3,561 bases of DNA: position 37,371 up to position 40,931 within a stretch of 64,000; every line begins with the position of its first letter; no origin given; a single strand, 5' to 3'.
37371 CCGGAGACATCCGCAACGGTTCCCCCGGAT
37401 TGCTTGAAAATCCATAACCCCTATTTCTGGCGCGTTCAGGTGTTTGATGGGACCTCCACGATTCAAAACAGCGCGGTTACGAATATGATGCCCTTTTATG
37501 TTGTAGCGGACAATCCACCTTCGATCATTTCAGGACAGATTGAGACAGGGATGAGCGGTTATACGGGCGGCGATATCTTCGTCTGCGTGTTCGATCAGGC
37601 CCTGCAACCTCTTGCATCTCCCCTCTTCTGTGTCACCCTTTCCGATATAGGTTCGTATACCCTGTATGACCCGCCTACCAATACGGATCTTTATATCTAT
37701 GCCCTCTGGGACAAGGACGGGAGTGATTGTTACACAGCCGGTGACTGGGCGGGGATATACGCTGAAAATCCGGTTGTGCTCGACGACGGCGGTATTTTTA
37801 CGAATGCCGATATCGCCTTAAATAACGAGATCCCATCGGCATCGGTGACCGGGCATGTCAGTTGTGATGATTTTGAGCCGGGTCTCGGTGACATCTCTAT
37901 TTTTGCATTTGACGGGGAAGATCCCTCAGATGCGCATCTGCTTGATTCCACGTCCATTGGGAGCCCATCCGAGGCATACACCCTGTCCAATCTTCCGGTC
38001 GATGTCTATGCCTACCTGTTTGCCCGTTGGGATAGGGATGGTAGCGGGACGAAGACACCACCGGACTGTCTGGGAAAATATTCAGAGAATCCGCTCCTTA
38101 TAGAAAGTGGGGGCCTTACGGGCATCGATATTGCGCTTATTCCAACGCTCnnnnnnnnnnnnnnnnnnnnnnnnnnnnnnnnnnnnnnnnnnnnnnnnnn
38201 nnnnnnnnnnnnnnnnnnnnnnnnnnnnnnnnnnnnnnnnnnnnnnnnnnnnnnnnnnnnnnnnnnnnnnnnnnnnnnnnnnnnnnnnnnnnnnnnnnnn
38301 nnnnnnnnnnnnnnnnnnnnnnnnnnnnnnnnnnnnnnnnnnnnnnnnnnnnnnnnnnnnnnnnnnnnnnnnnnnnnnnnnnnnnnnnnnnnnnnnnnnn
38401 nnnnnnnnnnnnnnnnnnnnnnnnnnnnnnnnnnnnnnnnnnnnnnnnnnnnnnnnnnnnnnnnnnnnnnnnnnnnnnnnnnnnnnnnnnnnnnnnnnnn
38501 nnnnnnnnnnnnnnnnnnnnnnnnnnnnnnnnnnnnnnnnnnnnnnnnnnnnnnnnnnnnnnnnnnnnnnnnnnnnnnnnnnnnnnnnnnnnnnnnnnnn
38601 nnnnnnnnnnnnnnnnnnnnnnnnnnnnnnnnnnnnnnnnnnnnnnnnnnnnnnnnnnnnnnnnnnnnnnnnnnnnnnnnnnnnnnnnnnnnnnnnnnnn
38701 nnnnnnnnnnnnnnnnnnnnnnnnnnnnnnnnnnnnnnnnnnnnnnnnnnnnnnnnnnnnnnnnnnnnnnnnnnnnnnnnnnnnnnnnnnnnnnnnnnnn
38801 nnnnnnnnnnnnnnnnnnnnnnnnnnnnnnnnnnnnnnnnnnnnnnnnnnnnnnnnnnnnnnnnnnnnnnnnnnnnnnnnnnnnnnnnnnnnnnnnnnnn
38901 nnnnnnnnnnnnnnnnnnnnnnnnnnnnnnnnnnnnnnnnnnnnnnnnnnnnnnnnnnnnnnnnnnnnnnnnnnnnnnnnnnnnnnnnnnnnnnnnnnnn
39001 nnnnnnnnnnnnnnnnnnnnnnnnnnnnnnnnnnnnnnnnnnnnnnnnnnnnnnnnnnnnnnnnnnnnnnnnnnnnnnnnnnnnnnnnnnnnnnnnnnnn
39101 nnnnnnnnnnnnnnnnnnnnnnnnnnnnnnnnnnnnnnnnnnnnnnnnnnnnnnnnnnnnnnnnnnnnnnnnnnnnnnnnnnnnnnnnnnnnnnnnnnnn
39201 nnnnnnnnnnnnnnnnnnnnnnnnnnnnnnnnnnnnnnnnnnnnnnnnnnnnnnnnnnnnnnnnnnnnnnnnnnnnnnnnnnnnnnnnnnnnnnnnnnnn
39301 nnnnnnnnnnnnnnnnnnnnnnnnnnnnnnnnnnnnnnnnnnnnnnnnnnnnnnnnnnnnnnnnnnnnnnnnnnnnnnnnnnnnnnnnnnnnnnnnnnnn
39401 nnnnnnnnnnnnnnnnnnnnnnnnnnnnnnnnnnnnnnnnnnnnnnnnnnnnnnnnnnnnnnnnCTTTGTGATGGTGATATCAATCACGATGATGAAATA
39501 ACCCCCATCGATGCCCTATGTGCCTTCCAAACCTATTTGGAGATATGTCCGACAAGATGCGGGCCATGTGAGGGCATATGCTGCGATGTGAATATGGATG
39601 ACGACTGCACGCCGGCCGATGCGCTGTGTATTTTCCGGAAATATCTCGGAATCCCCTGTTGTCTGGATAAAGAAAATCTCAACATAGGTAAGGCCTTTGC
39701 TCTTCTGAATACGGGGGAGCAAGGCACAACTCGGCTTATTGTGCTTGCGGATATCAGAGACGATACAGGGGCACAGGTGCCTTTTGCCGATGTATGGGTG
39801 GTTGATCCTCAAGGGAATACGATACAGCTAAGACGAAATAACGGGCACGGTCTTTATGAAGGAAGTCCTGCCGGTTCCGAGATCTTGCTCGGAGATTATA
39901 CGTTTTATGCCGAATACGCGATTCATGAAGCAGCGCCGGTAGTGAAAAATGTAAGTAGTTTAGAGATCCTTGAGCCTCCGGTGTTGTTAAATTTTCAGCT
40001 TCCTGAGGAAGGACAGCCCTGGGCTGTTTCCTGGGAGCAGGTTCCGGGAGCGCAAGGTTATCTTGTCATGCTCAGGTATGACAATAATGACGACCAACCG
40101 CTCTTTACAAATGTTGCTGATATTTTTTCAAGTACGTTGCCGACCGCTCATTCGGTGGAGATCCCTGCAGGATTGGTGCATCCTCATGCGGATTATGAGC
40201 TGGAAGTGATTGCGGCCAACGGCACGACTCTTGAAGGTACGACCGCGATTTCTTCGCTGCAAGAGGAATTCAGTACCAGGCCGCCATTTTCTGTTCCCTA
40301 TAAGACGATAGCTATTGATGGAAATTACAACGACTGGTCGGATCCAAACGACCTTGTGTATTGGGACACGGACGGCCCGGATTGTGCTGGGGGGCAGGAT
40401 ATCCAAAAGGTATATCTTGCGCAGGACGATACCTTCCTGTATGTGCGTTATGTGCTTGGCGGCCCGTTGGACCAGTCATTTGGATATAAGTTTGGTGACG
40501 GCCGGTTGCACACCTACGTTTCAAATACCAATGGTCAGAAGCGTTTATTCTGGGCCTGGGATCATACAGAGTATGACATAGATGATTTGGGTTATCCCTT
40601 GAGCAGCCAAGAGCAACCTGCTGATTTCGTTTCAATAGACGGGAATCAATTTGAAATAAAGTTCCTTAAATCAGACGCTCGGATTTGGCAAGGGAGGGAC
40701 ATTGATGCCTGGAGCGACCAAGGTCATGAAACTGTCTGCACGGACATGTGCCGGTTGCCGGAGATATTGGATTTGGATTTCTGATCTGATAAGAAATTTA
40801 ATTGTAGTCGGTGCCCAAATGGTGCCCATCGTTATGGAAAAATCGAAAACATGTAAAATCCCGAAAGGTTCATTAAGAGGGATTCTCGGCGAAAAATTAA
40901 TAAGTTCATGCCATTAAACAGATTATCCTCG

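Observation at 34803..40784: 1993-aa secreted modular protein with Cys-rich dockerin-type repeats in a non-cellulolytic-looking genome context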

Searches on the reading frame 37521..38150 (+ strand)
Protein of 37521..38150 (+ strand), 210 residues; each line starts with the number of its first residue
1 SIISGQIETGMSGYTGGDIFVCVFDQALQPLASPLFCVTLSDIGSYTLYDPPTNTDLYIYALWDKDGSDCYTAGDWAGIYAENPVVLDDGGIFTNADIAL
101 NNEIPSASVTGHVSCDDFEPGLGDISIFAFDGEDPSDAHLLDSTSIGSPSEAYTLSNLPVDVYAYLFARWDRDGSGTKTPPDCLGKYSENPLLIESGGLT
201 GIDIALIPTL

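Call 98: search_protein_families(library=pfam, proteins=[window:37521-38150:+], max_evalue=0.1)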
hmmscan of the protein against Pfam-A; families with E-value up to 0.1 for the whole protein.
window:37521-38150:+ (210 aa): 0 families
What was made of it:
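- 37521..38147 (+): Two beta modules of about 105 aa each (aa 907-1115). They are related to repeats in CarboxypepD_reg-rich proteins, but the family assignment is not verified. The query segment itself has no Pfam hit (call 98).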

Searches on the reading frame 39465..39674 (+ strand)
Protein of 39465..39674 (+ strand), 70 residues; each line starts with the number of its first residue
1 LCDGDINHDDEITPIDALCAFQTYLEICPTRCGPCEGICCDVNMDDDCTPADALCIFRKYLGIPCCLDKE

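Call 67: search_solved_structures(query=A3, max_evalue=1, show_alignments=3)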
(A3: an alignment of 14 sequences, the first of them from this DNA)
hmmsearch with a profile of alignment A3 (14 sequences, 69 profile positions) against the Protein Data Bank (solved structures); distinct sequences matched with E-value up to 1: 9.
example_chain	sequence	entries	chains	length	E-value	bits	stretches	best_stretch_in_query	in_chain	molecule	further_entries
8ajy_B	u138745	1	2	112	0.0022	21.1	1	4-60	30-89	Dockerin from ScaH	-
5m2s_B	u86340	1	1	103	0.0035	20.5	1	2-25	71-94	Doc8: Type I dockerin repeat domain from family 9 glycoside hydrolase WP_009982745[Ruminoc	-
2mte_A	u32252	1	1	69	0.021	18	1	4-61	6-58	Cellulose 1,4-beta-cellobiosidase (reducing end) CelS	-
1daq_A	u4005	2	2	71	0.023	17.8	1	4-61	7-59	ENDOGLUCANASE SS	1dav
4fl4_A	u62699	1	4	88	0.031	17.5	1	4-61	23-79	Glycoside hydrolase family 9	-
2vn5_B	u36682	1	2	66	0.069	16.3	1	4-61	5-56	ENDOGLUCANASE A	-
2vn6_B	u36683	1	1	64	0.096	15.9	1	4-61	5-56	ENDOGLUCANASE A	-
3ul4_B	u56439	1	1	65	0.38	14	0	3-61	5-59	Cellulosome enzyme, dockerin type I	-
2ccl_B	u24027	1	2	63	0.59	13.3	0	4-60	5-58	ENDO-1,4-BETA-XYLANASE Y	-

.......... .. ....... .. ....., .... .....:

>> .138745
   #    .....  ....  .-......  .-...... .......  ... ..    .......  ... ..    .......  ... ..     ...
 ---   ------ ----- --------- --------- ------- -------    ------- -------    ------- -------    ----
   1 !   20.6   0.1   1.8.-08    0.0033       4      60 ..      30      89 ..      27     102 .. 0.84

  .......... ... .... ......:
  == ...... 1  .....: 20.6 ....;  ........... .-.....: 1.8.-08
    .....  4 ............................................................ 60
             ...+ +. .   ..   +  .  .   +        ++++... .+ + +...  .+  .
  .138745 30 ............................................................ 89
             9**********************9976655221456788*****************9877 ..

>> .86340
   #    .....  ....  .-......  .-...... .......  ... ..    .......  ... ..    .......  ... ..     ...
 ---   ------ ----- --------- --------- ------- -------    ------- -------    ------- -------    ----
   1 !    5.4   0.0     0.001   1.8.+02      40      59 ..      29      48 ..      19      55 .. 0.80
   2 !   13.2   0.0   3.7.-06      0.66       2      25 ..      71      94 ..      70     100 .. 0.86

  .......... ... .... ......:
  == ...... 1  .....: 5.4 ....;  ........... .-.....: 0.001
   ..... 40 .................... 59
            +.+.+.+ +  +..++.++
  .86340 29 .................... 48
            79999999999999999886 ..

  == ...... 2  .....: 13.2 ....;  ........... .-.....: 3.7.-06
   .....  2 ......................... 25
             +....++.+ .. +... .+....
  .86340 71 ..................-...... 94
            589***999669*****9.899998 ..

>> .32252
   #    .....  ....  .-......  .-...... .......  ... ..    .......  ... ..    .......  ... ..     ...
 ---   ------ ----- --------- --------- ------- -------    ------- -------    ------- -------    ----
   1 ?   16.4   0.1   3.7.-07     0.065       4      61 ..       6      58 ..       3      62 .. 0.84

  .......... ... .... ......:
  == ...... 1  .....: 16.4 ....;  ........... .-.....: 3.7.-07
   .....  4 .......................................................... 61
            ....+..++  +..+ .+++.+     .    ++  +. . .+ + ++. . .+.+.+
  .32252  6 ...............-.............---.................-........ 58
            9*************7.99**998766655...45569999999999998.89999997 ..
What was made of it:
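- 39468..39668 (+): Cys-rich dockerin (aa 1556-1622). It has two EF-hand-like Ca loops with helices, at aa 1559-1580 and 1595-1616, and 11 Cys. The family profile hits only dockerins in the PDB (call 67).
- On Dockerin type I (PF00404): The best is the ScaH dockerin 8ajy_B at E 0.0022 (call 67).
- A profile of 14 family members hits 9 PDB sequences at E<1, and all 9 are dockerins (call 67). A family profile retrieves only dockerins from the PDB (call 67).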

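Call 71: find_homologous_proteins(query=A3, max_evalue=0.001)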
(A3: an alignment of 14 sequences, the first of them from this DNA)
Query A3 (14 sequences) (70 aa, profile of the alignment): 39 proteins with E <= 0.001 among 998 candidates.
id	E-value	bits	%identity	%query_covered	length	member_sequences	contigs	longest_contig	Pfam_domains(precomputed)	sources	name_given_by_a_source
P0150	1.6e-32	129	62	93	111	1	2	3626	-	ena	-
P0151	3.1e-31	125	70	97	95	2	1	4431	PF00404.25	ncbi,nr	ncbi:MAG: hypothetical protein GY795_31015, partial [Desulfobacterales bacterium]|nr:hypothetical pr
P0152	4.9e-31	124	74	96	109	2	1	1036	-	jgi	jgi:hypothetical protein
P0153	3.8e-30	121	68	97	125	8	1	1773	-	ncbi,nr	ncbi:MAG: hypothetical protein GY749_41380 [Desulfobacteraceae bacterium]|nr:hypothetical protein [D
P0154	4.8e-29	118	67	87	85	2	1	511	PF00404.25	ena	-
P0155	6.9e-29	117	68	84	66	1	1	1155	-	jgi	-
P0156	9.0e-28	114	68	89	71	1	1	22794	-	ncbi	-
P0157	4.3e-27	112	69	84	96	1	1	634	PF00404.25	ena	-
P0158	6.5e-25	105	64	91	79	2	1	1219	-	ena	-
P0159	1.3e-24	104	68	87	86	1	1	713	-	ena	-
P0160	1.6e-20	91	62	93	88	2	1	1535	-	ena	-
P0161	2.6e-20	90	59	100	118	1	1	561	PF00404.25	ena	-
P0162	3.3e-19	86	56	96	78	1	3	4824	-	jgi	-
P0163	9.0e-19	85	43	94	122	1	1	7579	-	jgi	-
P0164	1.3e-18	84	56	97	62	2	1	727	PF00404.25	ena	-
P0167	1.2e-16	78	55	96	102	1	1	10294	PF00404.25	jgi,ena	-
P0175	2.1e-13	68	52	89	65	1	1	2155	PF00404.25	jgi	-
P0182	1.8e-11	62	52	89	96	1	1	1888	PF00404.25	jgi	-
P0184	1.7e-9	55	46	90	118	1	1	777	PF00404.25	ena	-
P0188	2.6e-4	39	36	84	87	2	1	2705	PF00404.25,PF13202.13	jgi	jgi:hypothetical protein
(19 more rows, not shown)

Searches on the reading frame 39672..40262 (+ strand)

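Call 98: search_protein_families(library=pfam, proteins=[window:39672-40262:+], max_evalue=0.1)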
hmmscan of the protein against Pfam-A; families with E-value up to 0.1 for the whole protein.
window:39672-40262:+ (197 aa): 1 family
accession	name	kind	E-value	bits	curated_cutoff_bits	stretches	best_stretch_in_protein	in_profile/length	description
PF16383.10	DUF4992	-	0.03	14.5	29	1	108-150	57-99/183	Domain of unknown function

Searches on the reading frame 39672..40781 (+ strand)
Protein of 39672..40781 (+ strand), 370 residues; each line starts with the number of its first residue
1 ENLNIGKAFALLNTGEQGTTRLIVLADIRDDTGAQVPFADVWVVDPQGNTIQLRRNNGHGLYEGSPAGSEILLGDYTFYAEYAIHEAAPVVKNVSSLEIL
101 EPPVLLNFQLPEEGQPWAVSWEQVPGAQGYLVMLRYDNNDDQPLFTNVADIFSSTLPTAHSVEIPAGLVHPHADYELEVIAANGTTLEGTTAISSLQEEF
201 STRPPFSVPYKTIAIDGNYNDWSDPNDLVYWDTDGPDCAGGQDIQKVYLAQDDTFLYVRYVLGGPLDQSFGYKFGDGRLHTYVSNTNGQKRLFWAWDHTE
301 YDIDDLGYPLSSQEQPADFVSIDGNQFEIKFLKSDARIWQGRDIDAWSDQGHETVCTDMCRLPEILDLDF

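Call 39: search_protein_representatives(protein=window:39672-40781:+)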
Query: 370 residues. Proteins with E-value up to 0.001 (for the whole library): 114; up to 1e-10: 51; up to 1e-30: 17. The best 114 are listed.
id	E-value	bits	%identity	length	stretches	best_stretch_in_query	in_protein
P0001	2.0e-254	859.8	100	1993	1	1-370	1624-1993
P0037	1.3e-78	281.0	44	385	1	22-370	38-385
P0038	6.9e-52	193.1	47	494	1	129-370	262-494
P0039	3.9e-38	147.8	56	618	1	210-365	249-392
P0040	8.0e-36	140.2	41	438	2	206-364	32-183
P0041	8.1e-36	140.2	52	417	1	204-365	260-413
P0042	4.2e-35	137.8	51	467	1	202-366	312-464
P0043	1.4e-34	136.1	47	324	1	188-366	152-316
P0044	1.8e-34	135.7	58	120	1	249-368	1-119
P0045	5.1e-34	134.2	54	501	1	205-367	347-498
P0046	2.4e-33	132.1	50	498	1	198-365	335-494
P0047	1.2e-32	129.7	51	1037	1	208-364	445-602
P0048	1.3e-32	129.6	53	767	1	196-363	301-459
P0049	2.3e-32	128.8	52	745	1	204-364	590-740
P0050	2.7e-32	128.6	53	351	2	206-363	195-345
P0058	5.2e-29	117.8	33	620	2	4-209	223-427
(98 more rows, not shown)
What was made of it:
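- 39669..40283 (+): Tail part 1 (aa 1623-1827). It is beta-rich with an FN3-like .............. motif. Together with the next part it is homologous to the stand-alone 385-aa protein P0037. Exhaustive HMMER (call 39).
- The tail is 44% identical to the stand-alone 385-aa protein P0037 (call 39).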

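Call 40: search_protein_families(library=pfam, proteins=[P0037, P0038, P0039, P0041, P0042, P0045, P0047, P0048, P0049, P0058], max_evalue=0.01)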
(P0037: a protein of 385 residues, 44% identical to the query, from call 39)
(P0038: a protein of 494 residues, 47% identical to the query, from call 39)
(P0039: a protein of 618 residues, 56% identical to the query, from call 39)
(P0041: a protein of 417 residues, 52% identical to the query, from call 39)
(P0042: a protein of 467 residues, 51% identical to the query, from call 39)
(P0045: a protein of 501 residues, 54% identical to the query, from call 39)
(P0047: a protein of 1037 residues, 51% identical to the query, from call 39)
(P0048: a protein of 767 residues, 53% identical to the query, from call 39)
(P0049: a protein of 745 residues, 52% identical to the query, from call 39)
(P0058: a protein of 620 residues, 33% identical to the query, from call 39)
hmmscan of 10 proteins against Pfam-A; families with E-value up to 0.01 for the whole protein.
P0037 (385 aa): 1 family
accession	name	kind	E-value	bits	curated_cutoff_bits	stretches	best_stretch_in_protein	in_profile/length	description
PF16383.10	DUF4992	-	0.0018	18.5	29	1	130-237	63-162/183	Domain of unknown function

P0038 (494 aa): 1 family
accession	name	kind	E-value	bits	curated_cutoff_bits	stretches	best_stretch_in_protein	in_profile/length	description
PF21347.3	DUF3108_like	-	0.0015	18.9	27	1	148-198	139-188/199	DUF3108-like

P0039 (618 aa): 3 families
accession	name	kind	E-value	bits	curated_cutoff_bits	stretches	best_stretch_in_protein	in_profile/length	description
PF18911.6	PKD_4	-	2.3e-24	85.7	27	1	399-480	1-82/85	PKD domain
PF00801.26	PKD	-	2.1e-13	50.5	23.5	1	411-479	10-78/80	PKD domain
PF22352.2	K319L-like_PKD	-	6.7e-08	32.9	27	1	419-477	15-79/84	K319L-like, PKD domain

P0041 (417 aa): 2 families
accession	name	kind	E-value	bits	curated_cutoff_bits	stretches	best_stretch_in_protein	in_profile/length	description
PF07705.17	CARDB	-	8.2e-14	52.1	22.7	1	33-142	3-100/101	CARDB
PF16116.10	DUF4832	-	0.0068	16.6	29.2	0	34-124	107-196/216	Domain of unknown function (DUF4832)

P0042 (467 aa): 0 families

P0045 (501 aa): 2 families
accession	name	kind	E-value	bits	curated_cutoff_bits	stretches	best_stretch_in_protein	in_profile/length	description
PF11617.13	Cu-binding_MopE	-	5.8e-12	46.1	27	1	210-238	1-28/30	Putative metal-binding motif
PF10836.13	DUF2574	-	0.005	17.1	27.5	0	17-59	14-53/93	Protein of unknown function (DUF2574)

P0047 (1037 aa): 12 families
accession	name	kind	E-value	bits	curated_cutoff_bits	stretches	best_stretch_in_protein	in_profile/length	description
PF13620.12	CarboxypepD_reg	-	1.6e-41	140.9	32.3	3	38-93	1-55/82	Carboxypeptidase regulatory-like domain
PF24595.1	DUF7619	-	1.8e-20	73.8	27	2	854-905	81-133/133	Domain of unknown function (DUF7619)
PF13715.12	CarbopepD_reg_2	-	7.4e-20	71.2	32.2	2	131-182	1-49/88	CarboxypepD_reg-like domain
PF17210.9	SdrD_B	-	5.7e-10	39.8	29.7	1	43-93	16-65/112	SdrD B-like domain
PF02369.22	Big_1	-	9e-09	35.8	34.9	1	38-81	20-65/93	Bacterial Ig-like domain (group 1)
PF17802.7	SpaA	-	6.3e-07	29.9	23.1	0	56-94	23-60/91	Prealbumin-like fold domain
PF10670.15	DUF4198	-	1.6e-06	28.8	34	0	125-182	143-204/209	Domain of unknown function (DUF4198)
PF07589.16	PEP-CTERM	-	3.2e-06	27.4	20.7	1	1011-1034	1-24/24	PEP-CTERM motif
PF08400.16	phage_tail_N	-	3.5e-06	27.5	26.6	1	130-182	4-61/134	Prophage tail fibre N-terminal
PF07210.18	DUF1416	-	5.9e-05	23.3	23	0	217-278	17-76/97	Protein of unknown function (DUF1416)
PF18079.6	AglB_L1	-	0.0017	18.9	23.6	0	128-178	1-50/87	Archaeal glycosylation protein B long peripheral domain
PF12863.12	DUF3821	-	0.0032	17.9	23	0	120-186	133-198/204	Domain of unknown function (DUF3821)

P0048 (767 aa): 3 families
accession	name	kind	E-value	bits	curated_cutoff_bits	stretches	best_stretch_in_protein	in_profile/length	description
PF13620.12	CarboxypepD_reg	-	4.1e-06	27.5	32.3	0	32-90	2-64/82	Carboxypeptidase regulatory-like domain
PF16371.11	MetallophosN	-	7.3e-05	23.3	35.6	0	131-166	1-34/77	N terminal of Calcineurin-like phosphoesterase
PF20608.4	Phage_tube_C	-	0.0027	18.4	24.1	0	127-159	36-68/82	Phage tail tube protein C-terminal domain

P0049 (745 aa): 2 families
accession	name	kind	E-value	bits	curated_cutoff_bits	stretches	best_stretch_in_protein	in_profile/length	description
PF11617.13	Cu-binding_MopE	-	3.1e-10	40.6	27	1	454-482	1-28/30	Putative metal-binding motif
PF18986.5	DUF5719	-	0.0053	16.4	26.2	0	58-165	71-181/319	Family of unknown function (DUF5719)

P0058 (620 aa): 2 families
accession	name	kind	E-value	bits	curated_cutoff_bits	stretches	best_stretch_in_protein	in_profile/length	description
PF00395.25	SLH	-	3.3e-38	129.8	20.8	3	34-77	1-44/44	S-layer homology domain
PF10342.15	Kre9_KNH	-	0.0016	19.6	24.6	0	537-594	11-73/94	Kre9/KNH-like N-terminal Ig-like domain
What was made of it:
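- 39669..40283 (+): P0058 carries this part after three SLH domains (call 40).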

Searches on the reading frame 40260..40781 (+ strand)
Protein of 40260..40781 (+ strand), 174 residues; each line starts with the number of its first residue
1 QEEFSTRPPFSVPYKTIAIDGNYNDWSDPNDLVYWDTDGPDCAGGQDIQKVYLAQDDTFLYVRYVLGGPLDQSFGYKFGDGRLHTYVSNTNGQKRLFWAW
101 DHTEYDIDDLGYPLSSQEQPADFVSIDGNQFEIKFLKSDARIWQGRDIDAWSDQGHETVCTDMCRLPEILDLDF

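Call 87: search_solved_structures(query=A5, max_evalue=10, show_alignments=2)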
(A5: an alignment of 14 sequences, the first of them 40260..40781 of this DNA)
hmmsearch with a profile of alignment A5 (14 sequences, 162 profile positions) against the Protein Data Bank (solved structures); distinct sequences matched with E-value up to 10: 0.
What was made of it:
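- Tried and rejected: A profile of the conserved C-terminal domain against PDB sequences gave no hits (call 87).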
